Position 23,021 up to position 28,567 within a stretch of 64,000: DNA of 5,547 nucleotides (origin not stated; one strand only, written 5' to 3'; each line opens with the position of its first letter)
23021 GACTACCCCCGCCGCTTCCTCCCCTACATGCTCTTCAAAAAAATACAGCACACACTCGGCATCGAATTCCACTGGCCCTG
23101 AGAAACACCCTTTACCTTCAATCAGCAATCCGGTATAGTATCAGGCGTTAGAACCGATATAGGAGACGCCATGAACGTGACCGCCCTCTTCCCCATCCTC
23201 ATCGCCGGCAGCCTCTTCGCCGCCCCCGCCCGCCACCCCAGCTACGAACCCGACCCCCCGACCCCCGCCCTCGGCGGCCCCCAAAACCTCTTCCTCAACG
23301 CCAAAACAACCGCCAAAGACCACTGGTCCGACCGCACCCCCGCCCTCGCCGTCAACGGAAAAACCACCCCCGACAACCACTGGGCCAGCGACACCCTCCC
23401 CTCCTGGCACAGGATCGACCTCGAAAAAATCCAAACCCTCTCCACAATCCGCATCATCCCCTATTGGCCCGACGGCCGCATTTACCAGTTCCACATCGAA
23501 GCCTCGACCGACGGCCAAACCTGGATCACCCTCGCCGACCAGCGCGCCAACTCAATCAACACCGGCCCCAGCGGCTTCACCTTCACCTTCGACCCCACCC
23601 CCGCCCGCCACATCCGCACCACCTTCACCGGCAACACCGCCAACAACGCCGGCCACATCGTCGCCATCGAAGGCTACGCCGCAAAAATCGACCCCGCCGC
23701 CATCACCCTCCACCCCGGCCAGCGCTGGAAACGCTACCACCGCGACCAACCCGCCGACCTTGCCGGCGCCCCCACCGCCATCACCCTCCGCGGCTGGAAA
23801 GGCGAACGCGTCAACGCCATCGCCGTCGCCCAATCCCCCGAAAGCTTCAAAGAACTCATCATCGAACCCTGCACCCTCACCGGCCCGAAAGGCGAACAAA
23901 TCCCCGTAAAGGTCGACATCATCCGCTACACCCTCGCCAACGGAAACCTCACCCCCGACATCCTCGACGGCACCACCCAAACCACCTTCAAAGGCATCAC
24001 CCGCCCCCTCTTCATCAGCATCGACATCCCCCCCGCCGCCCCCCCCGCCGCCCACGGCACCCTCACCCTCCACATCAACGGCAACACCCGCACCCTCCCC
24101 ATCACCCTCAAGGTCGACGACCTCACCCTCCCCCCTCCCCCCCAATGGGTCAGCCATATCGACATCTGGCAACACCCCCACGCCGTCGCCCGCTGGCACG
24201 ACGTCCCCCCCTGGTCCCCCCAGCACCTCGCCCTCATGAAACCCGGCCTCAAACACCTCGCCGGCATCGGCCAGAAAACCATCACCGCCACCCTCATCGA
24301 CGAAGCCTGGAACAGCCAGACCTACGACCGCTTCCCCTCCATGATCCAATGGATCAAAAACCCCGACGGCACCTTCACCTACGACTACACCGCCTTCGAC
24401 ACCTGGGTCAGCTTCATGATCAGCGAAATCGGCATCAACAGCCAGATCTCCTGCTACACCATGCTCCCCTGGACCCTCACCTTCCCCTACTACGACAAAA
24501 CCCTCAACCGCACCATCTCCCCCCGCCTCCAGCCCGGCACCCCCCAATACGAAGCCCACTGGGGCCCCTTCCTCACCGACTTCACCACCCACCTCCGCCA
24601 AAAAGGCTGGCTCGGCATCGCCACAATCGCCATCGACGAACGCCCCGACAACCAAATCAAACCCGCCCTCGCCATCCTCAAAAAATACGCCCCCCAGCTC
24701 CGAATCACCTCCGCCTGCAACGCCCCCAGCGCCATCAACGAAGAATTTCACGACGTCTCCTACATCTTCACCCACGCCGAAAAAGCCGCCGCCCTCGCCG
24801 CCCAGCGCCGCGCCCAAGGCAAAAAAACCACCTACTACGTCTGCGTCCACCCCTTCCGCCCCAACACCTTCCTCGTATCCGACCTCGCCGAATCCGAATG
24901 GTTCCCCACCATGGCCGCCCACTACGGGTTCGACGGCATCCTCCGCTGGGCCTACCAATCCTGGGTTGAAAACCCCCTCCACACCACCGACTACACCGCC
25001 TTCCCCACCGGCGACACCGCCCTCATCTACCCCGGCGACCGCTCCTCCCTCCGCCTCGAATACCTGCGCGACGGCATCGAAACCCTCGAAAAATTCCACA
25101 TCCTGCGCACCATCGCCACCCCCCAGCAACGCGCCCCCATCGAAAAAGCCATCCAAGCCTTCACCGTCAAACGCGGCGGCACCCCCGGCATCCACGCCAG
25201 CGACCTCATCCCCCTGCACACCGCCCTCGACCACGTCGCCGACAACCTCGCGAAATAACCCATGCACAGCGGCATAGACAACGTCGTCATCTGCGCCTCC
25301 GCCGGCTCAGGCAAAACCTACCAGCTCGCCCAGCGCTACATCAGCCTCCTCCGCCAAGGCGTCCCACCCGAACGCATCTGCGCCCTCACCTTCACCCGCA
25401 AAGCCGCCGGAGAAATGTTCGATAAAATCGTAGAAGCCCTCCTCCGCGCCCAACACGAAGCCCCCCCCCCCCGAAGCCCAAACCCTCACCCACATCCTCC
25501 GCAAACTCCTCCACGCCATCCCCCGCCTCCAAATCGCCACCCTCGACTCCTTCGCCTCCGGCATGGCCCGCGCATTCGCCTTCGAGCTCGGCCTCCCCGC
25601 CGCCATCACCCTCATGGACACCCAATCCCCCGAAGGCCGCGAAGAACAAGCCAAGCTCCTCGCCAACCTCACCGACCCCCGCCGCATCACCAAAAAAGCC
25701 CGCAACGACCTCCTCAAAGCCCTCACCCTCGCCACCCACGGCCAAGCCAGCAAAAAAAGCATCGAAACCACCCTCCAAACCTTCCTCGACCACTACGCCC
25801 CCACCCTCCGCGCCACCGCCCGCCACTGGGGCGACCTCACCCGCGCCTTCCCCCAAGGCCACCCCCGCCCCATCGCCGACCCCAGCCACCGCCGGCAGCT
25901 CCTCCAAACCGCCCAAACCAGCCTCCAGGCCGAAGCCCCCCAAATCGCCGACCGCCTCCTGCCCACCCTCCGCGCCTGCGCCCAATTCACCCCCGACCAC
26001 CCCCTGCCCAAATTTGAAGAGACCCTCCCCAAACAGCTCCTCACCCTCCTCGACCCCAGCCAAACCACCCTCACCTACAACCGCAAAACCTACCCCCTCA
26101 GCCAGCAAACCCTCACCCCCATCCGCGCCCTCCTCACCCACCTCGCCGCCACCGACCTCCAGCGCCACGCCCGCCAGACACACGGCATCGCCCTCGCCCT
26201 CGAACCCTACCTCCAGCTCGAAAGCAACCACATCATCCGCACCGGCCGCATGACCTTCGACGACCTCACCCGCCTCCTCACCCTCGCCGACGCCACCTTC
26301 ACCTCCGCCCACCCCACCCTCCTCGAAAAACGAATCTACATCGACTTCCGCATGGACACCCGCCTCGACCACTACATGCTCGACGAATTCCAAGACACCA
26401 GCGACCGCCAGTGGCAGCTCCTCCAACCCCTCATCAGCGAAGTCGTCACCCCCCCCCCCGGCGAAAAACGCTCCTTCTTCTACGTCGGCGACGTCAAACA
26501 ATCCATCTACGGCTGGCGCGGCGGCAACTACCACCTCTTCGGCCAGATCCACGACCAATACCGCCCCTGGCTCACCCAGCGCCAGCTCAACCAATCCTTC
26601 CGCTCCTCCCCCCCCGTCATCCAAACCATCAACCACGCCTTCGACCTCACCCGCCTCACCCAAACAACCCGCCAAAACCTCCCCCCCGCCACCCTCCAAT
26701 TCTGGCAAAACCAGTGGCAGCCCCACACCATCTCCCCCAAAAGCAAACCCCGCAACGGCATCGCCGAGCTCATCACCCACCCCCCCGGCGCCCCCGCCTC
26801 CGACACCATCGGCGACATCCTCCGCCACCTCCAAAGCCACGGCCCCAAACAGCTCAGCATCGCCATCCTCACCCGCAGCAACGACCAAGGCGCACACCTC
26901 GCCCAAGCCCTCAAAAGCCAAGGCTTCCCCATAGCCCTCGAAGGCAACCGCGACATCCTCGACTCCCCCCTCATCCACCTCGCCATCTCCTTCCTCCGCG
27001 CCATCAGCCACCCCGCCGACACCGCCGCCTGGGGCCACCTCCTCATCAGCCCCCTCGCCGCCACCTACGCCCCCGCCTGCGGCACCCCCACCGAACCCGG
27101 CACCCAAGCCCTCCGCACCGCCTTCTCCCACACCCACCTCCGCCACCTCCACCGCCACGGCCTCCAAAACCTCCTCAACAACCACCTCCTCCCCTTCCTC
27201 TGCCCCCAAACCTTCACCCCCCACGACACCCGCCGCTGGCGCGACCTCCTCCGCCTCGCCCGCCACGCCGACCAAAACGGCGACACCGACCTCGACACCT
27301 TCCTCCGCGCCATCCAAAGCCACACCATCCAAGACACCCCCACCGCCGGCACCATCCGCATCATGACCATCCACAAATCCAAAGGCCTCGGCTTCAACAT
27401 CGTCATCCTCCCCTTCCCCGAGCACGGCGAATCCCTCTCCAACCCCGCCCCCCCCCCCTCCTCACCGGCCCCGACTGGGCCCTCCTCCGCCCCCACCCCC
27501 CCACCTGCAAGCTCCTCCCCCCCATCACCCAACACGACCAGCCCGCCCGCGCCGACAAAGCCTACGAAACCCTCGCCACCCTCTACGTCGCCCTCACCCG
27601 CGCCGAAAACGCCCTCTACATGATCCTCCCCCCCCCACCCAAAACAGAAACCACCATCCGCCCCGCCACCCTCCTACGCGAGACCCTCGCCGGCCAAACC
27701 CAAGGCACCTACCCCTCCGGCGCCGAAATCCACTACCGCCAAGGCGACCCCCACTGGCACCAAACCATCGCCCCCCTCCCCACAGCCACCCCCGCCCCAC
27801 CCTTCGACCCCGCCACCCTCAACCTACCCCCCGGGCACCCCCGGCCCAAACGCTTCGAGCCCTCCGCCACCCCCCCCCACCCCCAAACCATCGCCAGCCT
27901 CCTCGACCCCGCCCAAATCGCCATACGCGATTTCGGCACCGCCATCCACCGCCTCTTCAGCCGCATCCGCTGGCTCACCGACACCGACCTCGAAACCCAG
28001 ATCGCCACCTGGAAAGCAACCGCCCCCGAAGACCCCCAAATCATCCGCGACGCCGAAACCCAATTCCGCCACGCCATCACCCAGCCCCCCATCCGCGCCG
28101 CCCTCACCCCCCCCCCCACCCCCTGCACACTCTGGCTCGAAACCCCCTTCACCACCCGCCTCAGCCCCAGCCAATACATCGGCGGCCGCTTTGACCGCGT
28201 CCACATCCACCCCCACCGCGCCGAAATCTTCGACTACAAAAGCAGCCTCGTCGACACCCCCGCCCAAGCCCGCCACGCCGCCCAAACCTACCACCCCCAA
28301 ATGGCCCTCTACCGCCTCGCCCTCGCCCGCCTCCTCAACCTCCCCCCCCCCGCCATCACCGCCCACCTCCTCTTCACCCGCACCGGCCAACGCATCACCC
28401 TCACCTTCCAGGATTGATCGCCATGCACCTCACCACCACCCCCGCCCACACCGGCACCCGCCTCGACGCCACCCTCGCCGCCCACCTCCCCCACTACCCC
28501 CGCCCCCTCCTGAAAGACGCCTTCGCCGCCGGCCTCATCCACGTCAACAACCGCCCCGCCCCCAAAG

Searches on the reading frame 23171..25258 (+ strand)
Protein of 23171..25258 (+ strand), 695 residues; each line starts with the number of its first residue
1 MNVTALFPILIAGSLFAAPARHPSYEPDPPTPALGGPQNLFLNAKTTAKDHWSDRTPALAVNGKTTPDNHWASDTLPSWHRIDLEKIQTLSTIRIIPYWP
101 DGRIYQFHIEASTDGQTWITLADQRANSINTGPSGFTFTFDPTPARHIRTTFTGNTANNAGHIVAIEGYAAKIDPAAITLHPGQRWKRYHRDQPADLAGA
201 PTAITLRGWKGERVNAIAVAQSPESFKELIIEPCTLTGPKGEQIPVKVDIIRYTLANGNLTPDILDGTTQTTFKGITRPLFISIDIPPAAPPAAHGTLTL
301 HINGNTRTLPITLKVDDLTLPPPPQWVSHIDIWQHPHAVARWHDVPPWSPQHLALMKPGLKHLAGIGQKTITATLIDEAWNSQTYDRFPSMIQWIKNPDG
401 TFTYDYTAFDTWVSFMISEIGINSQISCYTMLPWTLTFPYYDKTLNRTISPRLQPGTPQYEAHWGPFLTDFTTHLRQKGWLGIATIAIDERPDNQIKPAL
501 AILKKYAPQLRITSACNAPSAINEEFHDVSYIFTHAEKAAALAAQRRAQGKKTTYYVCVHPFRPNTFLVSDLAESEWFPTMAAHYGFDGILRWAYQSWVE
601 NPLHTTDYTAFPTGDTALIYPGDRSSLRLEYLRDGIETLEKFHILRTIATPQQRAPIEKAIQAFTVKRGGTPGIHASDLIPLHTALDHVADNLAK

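Call 8: search_protein_families(library=pfam, proteins=[window:23171-25258:+])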
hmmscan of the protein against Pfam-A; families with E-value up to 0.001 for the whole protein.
window:23171-25258:+ (695 aa): 4 families
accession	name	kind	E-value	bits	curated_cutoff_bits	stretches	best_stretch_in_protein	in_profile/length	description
PF13320.12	GH123_cat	-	3.1e-90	303.3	23.1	1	333-645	1-324/324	Glycoside hydrolase 123, catalytic domain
PF00754.31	F5_F8_type_C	-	2.7e-14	53.8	28.2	1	47-163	7-124/127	F5/8 type C domain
PF22633.2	F5_F8_type_C_2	-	1.6e-11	45.1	27.8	1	60-149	2-90/91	NedA-like, galactose-binding domain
PF22680.2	Glyco_hydro_123_N_2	-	5.1e-09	36.6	27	1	187-258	6-80/142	Glycoside hydrolase 123 N-terminal domain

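Call 77: find_encoding_contigs(protein=window:23171-25258:+, flank=10000, max_places=4)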
Protein window:23171-25258:+ (695 aa): no gene with exactly this product is on record in the collection.

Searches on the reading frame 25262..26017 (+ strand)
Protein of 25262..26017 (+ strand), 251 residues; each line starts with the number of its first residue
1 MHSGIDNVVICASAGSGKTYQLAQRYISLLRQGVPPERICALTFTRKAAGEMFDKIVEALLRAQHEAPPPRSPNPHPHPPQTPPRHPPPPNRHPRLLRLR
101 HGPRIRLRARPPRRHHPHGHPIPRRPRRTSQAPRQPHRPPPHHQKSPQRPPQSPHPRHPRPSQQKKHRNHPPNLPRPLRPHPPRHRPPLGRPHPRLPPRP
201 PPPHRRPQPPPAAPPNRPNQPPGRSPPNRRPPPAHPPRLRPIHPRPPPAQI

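Call 8: search_protein_families(library=pfam, proteins=[window:25262-26017:+])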
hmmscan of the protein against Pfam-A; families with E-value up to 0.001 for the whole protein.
window:25262-26017:+ (251 aa): 2 families
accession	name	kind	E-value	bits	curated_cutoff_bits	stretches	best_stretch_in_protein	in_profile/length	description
PF00580.27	UvrD-helicase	-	7e-15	55.9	23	1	7-64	15-73/271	UvrD/REP helicase N-terminal domain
PF13245.12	AAA_19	-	4.5e-06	27.3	25.1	1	7-56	13-61/134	AAA domain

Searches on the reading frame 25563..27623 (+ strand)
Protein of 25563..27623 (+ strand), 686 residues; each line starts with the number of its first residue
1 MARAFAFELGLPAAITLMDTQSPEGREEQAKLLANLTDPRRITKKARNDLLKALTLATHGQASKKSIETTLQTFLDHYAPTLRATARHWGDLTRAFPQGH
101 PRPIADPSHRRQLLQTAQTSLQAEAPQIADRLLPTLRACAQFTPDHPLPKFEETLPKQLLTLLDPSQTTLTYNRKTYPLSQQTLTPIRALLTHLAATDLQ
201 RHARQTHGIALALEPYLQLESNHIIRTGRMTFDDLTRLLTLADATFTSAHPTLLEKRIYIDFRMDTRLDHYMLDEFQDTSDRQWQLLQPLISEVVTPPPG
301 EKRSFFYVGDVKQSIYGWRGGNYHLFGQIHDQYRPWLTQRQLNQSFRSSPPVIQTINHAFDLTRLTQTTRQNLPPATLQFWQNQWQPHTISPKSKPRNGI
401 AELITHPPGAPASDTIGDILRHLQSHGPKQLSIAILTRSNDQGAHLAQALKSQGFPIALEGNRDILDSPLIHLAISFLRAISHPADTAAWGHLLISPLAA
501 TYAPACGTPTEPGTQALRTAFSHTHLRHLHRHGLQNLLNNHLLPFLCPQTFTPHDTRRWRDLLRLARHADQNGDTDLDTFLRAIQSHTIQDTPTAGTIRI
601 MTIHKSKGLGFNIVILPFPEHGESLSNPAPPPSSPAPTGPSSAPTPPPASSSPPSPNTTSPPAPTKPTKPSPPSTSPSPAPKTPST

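Call 8: search_protein_families(library=pfam, proteins=[window:25563-27623:+])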
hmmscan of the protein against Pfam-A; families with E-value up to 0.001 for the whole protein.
window:25563-27623:+ (686 aa): 2 families
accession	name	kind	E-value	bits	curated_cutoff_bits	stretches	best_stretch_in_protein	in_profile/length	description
PF13361.12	UvrD_C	-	1.4e-17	64.6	25.6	2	342-496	3-137/350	UvrD-like helicase C-terminal domain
PF00580.27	UvrD-helicase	-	2.8e-16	60.5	23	1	200-333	160-270/271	UvrD/REP helicase N-terminal domain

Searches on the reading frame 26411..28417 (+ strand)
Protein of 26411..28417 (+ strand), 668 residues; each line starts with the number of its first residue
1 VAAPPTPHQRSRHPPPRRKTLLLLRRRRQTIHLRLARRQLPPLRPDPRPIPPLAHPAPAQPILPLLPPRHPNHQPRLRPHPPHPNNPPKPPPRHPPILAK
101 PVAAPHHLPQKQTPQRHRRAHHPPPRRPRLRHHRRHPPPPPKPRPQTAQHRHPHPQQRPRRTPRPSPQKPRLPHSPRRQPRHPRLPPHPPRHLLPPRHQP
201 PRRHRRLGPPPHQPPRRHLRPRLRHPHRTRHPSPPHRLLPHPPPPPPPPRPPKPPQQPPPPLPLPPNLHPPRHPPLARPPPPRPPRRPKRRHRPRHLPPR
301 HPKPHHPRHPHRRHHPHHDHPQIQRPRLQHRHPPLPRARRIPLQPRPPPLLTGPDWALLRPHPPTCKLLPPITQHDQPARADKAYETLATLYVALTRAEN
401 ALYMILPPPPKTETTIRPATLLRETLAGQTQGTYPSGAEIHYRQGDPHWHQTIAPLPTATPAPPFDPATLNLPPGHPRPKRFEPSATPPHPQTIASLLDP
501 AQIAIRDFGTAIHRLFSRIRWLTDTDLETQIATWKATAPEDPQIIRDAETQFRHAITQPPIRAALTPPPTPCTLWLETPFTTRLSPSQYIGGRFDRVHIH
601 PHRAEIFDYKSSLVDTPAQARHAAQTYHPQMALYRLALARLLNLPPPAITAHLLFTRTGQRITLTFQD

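Call 8: search_protein_families(library=pfam, proteins=[window:26411-28417:+])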
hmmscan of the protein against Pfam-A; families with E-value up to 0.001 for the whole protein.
window:26411-28417:+ (668 aa): 1 family
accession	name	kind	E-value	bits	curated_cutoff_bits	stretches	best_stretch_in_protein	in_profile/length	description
PF12705.13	PDDEXK_1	-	4.6e-11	43.6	22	1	501-656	30-189/247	PD-(D/E)XK nuclease superfamily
